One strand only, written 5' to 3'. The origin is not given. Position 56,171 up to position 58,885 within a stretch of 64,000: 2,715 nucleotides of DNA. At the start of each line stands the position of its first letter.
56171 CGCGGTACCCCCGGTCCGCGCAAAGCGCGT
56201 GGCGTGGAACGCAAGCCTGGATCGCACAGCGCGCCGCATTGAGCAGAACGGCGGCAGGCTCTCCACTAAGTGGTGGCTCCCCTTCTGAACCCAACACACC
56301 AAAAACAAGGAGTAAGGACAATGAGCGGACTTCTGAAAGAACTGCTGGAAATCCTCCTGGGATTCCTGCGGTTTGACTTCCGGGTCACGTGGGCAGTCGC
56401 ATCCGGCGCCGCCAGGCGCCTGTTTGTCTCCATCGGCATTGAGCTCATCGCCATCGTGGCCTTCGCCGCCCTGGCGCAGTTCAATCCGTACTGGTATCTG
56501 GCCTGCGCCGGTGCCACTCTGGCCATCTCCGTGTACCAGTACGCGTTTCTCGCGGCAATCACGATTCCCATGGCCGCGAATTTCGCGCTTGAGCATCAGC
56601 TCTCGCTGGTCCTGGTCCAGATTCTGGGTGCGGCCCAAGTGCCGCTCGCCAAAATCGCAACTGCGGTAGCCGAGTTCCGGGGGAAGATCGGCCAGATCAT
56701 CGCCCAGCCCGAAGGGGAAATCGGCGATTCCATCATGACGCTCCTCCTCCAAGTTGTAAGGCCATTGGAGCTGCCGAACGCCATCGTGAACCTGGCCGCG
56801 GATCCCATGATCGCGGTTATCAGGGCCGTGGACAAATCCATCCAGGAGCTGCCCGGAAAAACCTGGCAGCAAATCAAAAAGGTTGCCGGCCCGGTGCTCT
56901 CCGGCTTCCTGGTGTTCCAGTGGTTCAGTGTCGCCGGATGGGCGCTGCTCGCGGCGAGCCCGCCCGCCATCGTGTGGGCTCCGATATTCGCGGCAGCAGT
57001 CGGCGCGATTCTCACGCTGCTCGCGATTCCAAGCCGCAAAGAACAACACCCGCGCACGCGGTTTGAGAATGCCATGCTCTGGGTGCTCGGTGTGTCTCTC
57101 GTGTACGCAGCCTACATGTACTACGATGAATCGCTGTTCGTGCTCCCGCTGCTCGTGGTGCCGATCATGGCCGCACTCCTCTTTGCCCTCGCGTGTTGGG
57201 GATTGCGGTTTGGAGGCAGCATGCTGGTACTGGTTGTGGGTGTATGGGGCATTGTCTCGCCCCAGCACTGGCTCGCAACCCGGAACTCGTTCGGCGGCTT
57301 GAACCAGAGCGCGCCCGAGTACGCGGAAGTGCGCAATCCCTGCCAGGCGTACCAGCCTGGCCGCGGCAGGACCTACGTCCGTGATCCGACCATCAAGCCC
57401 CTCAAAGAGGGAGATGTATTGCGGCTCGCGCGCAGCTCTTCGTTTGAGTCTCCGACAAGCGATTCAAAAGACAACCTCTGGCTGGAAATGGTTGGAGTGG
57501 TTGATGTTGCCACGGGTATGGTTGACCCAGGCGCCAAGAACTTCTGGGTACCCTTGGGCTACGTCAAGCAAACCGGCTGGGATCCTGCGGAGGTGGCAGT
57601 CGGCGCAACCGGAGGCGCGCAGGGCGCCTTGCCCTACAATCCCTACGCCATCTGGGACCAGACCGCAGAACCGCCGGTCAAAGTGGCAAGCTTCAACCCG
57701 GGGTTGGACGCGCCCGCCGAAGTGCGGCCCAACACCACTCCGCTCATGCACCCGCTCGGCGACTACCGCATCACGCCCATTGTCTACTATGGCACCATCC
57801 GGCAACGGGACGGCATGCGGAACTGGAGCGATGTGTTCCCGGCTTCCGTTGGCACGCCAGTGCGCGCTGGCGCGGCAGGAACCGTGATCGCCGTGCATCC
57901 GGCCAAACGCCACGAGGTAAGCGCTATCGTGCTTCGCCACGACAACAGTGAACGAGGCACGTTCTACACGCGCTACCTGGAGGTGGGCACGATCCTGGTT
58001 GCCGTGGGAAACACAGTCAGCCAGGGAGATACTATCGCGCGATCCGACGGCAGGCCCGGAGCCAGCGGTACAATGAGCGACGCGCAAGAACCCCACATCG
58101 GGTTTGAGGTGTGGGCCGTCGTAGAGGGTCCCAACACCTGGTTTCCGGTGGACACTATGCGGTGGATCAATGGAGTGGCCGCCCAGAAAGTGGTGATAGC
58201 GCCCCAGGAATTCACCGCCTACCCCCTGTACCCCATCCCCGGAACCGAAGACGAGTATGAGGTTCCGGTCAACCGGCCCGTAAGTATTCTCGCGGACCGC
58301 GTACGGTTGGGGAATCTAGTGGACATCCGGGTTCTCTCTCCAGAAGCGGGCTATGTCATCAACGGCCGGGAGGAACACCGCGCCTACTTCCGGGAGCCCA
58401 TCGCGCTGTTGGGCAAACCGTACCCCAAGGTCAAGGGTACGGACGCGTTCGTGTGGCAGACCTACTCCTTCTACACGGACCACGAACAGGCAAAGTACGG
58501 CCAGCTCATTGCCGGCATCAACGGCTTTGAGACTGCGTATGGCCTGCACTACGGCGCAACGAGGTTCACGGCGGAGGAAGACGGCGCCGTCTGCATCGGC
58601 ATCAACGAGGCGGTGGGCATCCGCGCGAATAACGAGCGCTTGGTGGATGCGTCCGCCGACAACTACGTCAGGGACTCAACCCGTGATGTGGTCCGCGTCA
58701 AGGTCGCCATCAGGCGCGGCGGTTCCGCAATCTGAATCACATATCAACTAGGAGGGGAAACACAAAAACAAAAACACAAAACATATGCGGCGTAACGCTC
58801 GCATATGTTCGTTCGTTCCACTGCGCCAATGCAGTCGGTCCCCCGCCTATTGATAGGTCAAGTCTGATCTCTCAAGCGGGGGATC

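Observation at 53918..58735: Divergently transcribed five-gene operon ending in a polytopic membrane protein with a degenerate M23/LytM domain, sharing an operator-like promoter region with the GTPase/vWA locus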

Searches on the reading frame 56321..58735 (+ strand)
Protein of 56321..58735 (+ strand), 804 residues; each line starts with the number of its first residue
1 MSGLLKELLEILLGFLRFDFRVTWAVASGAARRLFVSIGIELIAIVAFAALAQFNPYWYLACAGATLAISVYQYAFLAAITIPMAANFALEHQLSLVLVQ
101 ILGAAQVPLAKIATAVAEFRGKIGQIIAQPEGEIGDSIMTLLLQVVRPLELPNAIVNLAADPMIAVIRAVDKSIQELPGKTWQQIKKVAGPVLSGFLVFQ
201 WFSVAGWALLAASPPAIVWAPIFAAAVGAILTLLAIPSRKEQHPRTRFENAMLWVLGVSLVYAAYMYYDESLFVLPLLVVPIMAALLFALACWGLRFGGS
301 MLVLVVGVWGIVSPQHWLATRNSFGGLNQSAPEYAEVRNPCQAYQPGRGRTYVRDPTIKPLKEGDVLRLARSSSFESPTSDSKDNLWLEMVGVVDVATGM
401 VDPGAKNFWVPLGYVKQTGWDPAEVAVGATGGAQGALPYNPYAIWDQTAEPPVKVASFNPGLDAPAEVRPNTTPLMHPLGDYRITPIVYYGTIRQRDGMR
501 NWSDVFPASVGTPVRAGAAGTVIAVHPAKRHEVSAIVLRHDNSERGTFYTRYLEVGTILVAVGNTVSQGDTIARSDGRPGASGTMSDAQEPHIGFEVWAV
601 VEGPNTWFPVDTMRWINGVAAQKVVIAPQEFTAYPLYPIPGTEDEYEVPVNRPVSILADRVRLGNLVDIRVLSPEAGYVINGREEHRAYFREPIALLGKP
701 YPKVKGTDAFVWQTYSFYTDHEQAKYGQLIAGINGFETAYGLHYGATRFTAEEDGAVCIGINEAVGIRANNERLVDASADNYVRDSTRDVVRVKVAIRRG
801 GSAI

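Call 6: search_protein_families(library=pfam, proteins=[window:56321-58735:+], max_evalue=1)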
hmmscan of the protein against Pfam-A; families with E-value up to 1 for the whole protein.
window:56321-58735:+ (804 aa): 3 families
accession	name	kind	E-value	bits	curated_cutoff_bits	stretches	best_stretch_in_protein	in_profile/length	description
PF01551.29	Peptidase_M23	-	2e-10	41.2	28.7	1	506-598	8-88/96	Peptidase family M23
PF04960.20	Glutaminase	-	0.23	11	27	1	498-529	220-251/286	Glutaminase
PF11947.13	DUF3464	-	0.54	10.4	25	0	255-298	71-114/149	Photosynthesis affected mutant 68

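Call 7: search_protein_families(library=ncbifam, proteins=[window:56321-58735:+], max_evalue=1)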
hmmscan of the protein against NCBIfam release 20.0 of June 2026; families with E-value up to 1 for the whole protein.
window:56321-58735:+ (804 aa): 9 families
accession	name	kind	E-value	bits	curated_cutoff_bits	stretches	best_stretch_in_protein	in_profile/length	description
NF053825.1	PdgNdpepShyA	equivalog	4e-06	25.8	700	1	506-597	301-380/425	peptidoglycan DD-endopeptidase ShyA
NF008652.0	PRK11649.1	equivalog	4.9e-06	25.5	341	1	506-599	318-399/439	murein DD-endopeptidase MepM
NF052530.1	Heli_ShapePgp3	exception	1.1e-05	24.7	300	1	506-598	172-252/270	peptidoglycan metallopeptidase Pgp3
NF041208.1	celldiv_DipM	equivalog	0.0015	17.8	740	1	509-597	327-404/419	cell division endopeptidase DipM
NF053738.1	S2SprSpoIIQBc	equivalog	0.0044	16.7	250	1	514-597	137-210/232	stage II sporulation protein SpoIIQ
NF053824.1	PdgNdpepShyC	equivalog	0.0053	15.7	700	1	506-584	301-370/429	peptidoglycan DD-endopeptidase ShyC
NF052336.1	PdgHdaseHSB100310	equivalog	0.0091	15.4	500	1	507-598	63-142/316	peptidoglycan hydrolase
NF040883.1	amid_act_ActS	equivalog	0.018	14.3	375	1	508-575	143-206/242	amidase activator ActS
NF004799.0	PRK06148.1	subfamily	0.055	11.4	1128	1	504-575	445-520/1015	hypothetical protein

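Call 11: search_protein_families(library=padloc, proteins=[window:56321-58735:+], max_evalue=1)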
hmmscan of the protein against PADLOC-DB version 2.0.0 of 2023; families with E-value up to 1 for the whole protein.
window:56321-58735:+ (804 aa): 0 families

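Call 12: search_solved_structures(query=window:56321-58735:+, max_evalue=1, show_alignments=2)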
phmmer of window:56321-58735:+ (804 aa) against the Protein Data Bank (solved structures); distinct sequences matched with E-value up to 1: 6.
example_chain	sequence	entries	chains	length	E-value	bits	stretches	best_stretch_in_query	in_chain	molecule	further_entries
6ue4_A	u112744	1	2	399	0.0035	18.6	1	498-596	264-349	ShyA endopeptidase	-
6u2a_A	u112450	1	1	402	0.0036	18.6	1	498-596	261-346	ShyA endopeptidase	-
2gu1_A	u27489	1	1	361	0.038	15.2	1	504-598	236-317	Zinc peptidase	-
6jmx_A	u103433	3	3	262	0.24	12.5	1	504-599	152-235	Peptidase M23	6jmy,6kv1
6jn7_A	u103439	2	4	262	0.33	12.1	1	504-599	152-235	Peptidase M23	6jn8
5kqb_A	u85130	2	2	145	0.39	11.8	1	502-581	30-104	Peptidase M23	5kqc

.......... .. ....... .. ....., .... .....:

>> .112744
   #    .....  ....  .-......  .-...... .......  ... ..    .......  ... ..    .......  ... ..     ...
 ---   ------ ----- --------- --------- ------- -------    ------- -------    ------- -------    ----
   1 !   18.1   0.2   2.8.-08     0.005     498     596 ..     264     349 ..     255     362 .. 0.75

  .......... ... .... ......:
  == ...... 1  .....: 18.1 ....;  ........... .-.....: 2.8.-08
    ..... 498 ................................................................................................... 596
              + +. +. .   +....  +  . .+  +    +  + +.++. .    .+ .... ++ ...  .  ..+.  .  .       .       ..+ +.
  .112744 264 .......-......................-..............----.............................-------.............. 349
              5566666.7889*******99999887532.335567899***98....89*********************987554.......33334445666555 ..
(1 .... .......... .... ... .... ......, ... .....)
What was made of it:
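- Checked: HxH is replaced by HIG (call 12).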

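Call 15: find_homologous_proteins(query=window:56321-58735:+, max_evalue=0.001)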
Query window:56321-58735:+ (804 aa): 3 proteins with E <= 0.001 among 8000 candidates.
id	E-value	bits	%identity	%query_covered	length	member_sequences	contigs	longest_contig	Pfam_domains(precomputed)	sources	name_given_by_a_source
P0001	0.0e+0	1823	100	100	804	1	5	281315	PF01551.30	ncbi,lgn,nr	ncbi:MAG: M23 family metallopeptidase [Parcubacteria group bacterium]|nr:M23 family metallopeptidase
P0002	2.3e-175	603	45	100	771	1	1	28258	PF01551.30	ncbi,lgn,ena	-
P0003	6.3e-118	413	36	100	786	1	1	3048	PF01551.30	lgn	-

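Call 16: find_encoding_contigs(protein=P0002, flank=10000, max_places=4)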
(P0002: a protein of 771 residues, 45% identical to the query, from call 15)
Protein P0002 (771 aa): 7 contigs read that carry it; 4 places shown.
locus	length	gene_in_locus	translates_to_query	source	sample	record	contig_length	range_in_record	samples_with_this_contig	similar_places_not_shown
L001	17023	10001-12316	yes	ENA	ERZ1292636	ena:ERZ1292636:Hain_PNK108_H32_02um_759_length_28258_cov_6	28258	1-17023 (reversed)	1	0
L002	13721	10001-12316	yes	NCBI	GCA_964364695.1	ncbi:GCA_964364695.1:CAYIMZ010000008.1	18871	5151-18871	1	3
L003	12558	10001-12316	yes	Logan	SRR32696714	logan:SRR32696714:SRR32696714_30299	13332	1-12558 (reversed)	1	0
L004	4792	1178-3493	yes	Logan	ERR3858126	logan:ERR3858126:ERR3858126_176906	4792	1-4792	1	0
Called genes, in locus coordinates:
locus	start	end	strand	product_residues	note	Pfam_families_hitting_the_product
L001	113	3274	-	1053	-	-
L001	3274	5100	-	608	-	-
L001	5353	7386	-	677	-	-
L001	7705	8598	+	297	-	-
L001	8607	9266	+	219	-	-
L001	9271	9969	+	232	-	-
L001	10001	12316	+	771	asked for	PF01551:Peptidase_M23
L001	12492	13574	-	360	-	PF07549:Sec_GG, PF02355:SecD_SecF_C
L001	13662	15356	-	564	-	PF21760:SecD_1st, PF13616:Rotamase_3, PF00639:Rotamase, PF22599:SecDF_P1_head, PF03176:MMPL, PF02355:SecD_SecF_C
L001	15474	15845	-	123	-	PF02452:PemK_toxin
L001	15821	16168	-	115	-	-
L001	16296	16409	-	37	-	-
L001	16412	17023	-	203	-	?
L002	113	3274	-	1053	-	-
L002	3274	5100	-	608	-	-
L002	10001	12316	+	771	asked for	PF01551:Peptidase_M23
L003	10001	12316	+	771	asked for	PF01551:Peptidase_M23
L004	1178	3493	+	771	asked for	PF01551:Peptidase_M23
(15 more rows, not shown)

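Call 17: find_encoding_contigs(protein=P0003, flank=10000, max_places=4)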
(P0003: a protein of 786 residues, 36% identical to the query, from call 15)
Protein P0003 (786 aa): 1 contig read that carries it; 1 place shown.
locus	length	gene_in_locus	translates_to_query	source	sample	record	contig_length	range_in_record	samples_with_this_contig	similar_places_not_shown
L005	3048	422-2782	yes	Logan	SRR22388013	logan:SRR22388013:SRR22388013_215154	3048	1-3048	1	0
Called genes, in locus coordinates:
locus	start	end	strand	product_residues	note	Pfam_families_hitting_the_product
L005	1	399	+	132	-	?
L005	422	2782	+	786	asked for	PF01551:Peptidase_M23 (weak)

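Call 37: search_protein_families(library=pfam, proteins=[L001:113-3274:-, L001:3274-5100:-, L001:5353-7386:-, L001:7705-8598:+], max_evalue=1)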
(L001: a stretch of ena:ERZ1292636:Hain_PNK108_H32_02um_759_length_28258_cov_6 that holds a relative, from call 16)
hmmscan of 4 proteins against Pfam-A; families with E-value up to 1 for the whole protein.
L001:113-3274:- (1053 aa): 0 families

L001:3274-5100:- (608 aa): 0 families

L001:5353-7386:- (677 aa): 0 families

L001:7705-8598:+ (297 aa): 1 family
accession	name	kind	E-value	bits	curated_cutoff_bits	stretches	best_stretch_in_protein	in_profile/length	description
PF22132.1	TilS-like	-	0.055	13.4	30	0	111-133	35-57/66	TilS-like substrate binding domain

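Call 38: search_protein_families(library=pfam, proteins=[L001:8607-9266:+, L001:9271-9969:+, P0002, P0003], max_evalue=1)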
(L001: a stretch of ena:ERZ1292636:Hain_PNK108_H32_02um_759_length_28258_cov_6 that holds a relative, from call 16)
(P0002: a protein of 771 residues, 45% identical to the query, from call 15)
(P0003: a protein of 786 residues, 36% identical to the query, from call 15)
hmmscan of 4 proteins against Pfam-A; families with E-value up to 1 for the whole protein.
L001:8607-9266:+ (219 aa): 3 families
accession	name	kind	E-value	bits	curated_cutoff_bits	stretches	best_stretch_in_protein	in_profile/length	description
PF06459.17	RR_TM4-6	-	0.22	11.7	25.1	1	64-140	99-176/277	Ryanodine Receptor TM 4-6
PF19610.4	DUF6115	-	0.62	10.9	27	0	70-129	56-114/134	Family of unknown function (DUF6115)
PF20069.4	DUF6465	-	0.73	10.3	26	0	73-118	9-54/130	Family of unknown function (DUF6465)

L001:9271-9969:+ (232 aa): 0 families

P0002 (771 aa): 2 families
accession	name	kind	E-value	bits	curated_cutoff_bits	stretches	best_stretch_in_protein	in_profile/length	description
PF01551.29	Peptidase_M23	-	1.2e-08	35.4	28.7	1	485-560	3-75/96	Peptidase family M23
PF14669.11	Asp_Glu_race_2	-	0.16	12.1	26.3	1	95-140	38-84/176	Putative aspartate racemase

P0003 (786 aa): 1 family
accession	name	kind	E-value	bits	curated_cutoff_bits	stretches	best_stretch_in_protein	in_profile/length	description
PF01551.29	Peptidase_M23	-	1.6e-06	28.7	28.7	1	489-573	3-73/96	Peptidase family M23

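Call 87: predict_structure(alignment_id=A11)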
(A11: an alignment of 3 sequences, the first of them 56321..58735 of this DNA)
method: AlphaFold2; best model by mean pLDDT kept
length: 804 residues; sequences in the alignment: 3
mean_pLDDT: 40.0   pTM: 0.25
mean pLDDT of the five models: 40.0, 38.7, 35.0, 35.0, 31.0
residues with pLDDT >= 90: 0; 70-90: 32; 50-70: 172; < 50: 600
segments of 3 or more residues with pLDDT < 50: 1-39, 73-89, 126-132, 169-221, 236-249, 266-332, 346-358, 422-645, 647-661, 671-747, 752-793, 795-797, 799-804
pLDDT, mean of each block of 10 residues (from residue 1): 32 33 30 43 53 55 51 45 42 58 59 56 50 53 59 54 52 37 34 36 44 42 50 45 39 52 51 44 46 36 33 29 25 65 47 43 73 68 72 61 61 69 33 23 25 22 21 22 23 23 27 27 35 38 35 40 26 22 25 30 24 26 26 28 42 38 51 34 31 28 32 38 36 36 42 47 28 23 29 47 23
secondary structure, 60 per line:
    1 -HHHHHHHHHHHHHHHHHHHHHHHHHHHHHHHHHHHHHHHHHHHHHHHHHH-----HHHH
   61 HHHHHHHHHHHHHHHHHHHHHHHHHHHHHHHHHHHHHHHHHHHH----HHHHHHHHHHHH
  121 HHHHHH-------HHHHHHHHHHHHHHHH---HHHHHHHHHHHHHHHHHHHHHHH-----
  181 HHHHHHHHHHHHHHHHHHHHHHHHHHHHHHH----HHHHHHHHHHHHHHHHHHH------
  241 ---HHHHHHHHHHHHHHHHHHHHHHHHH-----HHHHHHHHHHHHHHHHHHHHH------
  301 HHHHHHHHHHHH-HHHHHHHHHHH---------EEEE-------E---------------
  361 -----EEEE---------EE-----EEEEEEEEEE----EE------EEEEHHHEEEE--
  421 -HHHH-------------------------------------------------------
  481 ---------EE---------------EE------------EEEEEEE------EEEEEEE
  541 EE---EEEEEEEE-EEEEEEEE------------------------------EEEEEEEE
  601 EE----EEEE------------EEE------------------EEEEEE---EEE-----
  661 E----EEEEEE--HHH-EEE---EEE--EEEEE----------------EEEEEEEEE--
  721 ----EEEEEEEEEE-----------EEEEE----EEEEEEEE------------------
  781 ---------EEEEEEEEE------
elements in order (helices of 4 or more, strands of 3 or more residues): H2-51 H57-104 H109-126 H134-149 H153-175 H181-211 H216-234 H244-268 H274-294 H301-312 H314-324 E334-337 E366-369 E386-395 E408-411 E415-418 H422-425 E521-527 E534-542 E546-553 E555-562 E593-602 E607-610 E623-625 E644-649 E653-655 E666-671 E678-680 E684-686 E689-693 E710-718 E725-734 E746-750 E755-762 E790-798

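Call 92: find_encoding_contigs(protein=P0001, flank=5000, max_places=6)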
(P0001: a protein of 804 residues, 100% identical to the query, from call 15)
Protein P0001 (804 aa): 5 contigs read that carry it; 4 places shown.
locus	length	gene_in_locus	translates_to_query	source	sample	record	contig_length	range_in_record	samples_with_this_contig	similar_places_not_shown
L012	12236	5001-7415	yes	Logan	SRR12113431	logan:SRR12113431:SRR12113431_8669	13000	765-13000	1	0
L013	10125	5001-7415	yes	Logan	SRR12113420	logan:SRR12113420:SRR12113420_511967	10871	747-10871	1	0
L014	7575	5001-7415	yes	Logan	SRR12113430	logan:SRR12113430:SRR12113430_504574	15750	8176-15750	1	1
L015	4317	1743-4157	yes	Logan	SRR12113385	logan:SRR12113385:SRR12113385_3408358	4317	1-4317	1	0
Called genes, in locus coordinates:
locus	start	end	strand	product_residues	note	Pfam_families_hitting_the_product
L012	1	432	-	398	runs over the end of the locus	?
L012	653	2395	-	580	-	-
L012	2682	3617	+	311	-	-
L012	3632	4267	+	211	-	-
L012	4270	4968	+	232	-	-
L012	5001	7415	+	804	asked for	PF01551:Peptidase_M23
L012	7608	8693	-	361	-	PF07549:Sec_GG, PF02355:SecD_SecF_C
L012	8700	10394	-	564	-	PF21760:SecD_1st, PF13616:Rotamase_3, PF00639:Rotamase, PF22599:SecDF_P1_head, PF02355:SecD_SecF_C, PF03176:MMPL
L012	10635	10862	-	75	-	PF07866:DUF1653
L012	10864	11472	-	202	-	PF03848:TehB, PF13489:Methyltransf_23, PF05175:MTS (faint), PF13847:Methyltransf_31, PF01739:CheR (faint), PF08241:Methyltransf_11, PF08242:Methyltransf_12, PF13649:Methyltransf_25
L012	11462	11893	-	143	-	PF13470:PIN_3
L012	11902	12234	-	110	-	?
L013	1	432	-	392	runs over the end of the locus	?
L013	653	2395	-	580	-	-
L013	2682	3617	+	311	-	-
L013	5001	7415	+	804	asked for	PF01551:Peptidase_M23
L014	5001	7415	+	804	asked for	PF01551:Peptidase_M23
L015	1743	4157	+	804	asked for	PF01551:Peptidase_M23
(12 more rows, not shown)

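Call 95: fold_search(model_id=the predicted structure, library=pdb)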
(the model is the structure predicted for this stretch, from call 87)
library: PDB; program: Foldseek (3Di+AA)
matches with E <= 10: 236; with E <= 0.001: 0
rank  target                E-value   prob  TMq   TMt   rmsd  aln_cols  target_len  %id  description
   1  8xc1_A                1.2e-01  0.16  0.09  0.10  18.5       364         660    8  C. elegans SID1 in complex with dsRNA (released 2024-06-05)
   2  6ivo_C                4.3e-01  0.13  0.08  0.18  18.9       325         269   11  Crystal structure of a membrane protein P208A (released 2019-11-06)
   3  4wd7_B                4.5e-01  0.15  0.07  0.18  27.1       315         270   12  Crystal structure of a bacterial Bestrophin homolog from Klebsiella pneumoniae by Zn-SAD phasing (released 2014-10-01)
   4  6ivo_E                5.2e-01  0.16  0.07  0.18  26.7       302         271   16  Crystal structure of a membrane protein P208A (released 2019-11-06)
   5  9nfl                  5.2e-01  0.09  0.10  0.09  31.8       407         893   12  Tuna P-glycoprotein Apo Conformation 4 (released 2025-06-04)
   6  5nxh_A                5.2e-01  0.02  0.05  0.06  37.1       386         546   10  Crystal structure of the carboxy-terminal region of the bacteriophage T4 proximal long tail fibre protein gp34, residu (released 2017-07-12)
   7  8k10_A                5.5e-01  0.10  0.09  0.11  18.7       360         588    8  SID1 transmembrane family member 2 (released 2024-07-10)
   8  6ivw_B                5.7e-01  0.13  0.07  0.17  26.9       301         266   14  Crystal structure of a bacterial Bestrophin homolog from Klebsiella pneumoniae with a mutation D269A (released 2019-11-13)
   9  3wmg_A                6.0e-01  0.10  0.09  0.12  32.4       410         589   12  Crystal structure of an inward-facing eukaryotic ABC multidrug transporter G277V/A278V/A279V mutant in complex with an (released 2014-04-30)
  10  4wd7_C                6.9e-01  0.11  0.07  0.16  27.1       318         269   12  Crystal structure of a bacterial Bestrophin homolog from Klebsiella pneumoniae by Zn-SAD phasing (released 2014-10-01)
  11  7jh5_A                6.9e-01  0.11  0.08  0.17  27.0       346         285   11  Co-LOCKR: de novo designed protein switch (released 2020-09-02)
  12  6iv2_A                7.9e-01  0.10  0.07  0.16  26.8       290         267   17  Crystal structure of a bacterial Bestrophin homolog from Klebsiella pneumoniae with a mutation Y211A (released 2019-11-13)
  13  6ivl_A                8.3e-01  0.12  0.07  0.18  26.4       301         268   16  Crystal structure of a membrane protein L259A (released 2019-11-06)
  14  6ivo_A                9.6e-01  0.09  0.07  0.17  25.6       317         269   13  Crystal structure of a membrane protein P208A (released 2019-11-06)
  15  6ivo_B                1.0e+00  0.10  0.07  0.17  27.8       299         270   12  Crystal structure of a membrane protein P208A (released 2019-11-06)
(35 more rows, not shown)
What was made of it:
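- The model of E was unusable (pLDDT 40), so topology and the non-LytM domains rest on hydropathy alone (calls 87, 95).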

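Call 99: search_protein_families(library=phrogs, proteins=[L012:2682-3617:+, window:56321-58735:+], max_evalue=0.01)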
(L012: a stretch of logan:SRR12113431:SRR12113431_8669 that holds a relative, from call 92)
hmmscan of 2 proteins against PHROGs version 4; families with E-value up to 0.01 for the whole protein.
L012:2682-3617:+ (311 aa): 0 families

window:56321-58735:+ (804 aa): 3 families
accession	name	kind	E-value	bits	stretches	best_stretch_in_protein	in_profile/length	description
phrog_6700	-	lysis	6.7e-05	20.9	1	507-600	2632-2714/2898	endolysin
phrog_3084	-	lysis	8.7e-05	22.7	1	509-623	35-141/468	endolysin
phrog_14988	-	other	0.00056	20.7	1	503-575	36-111/272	peptidase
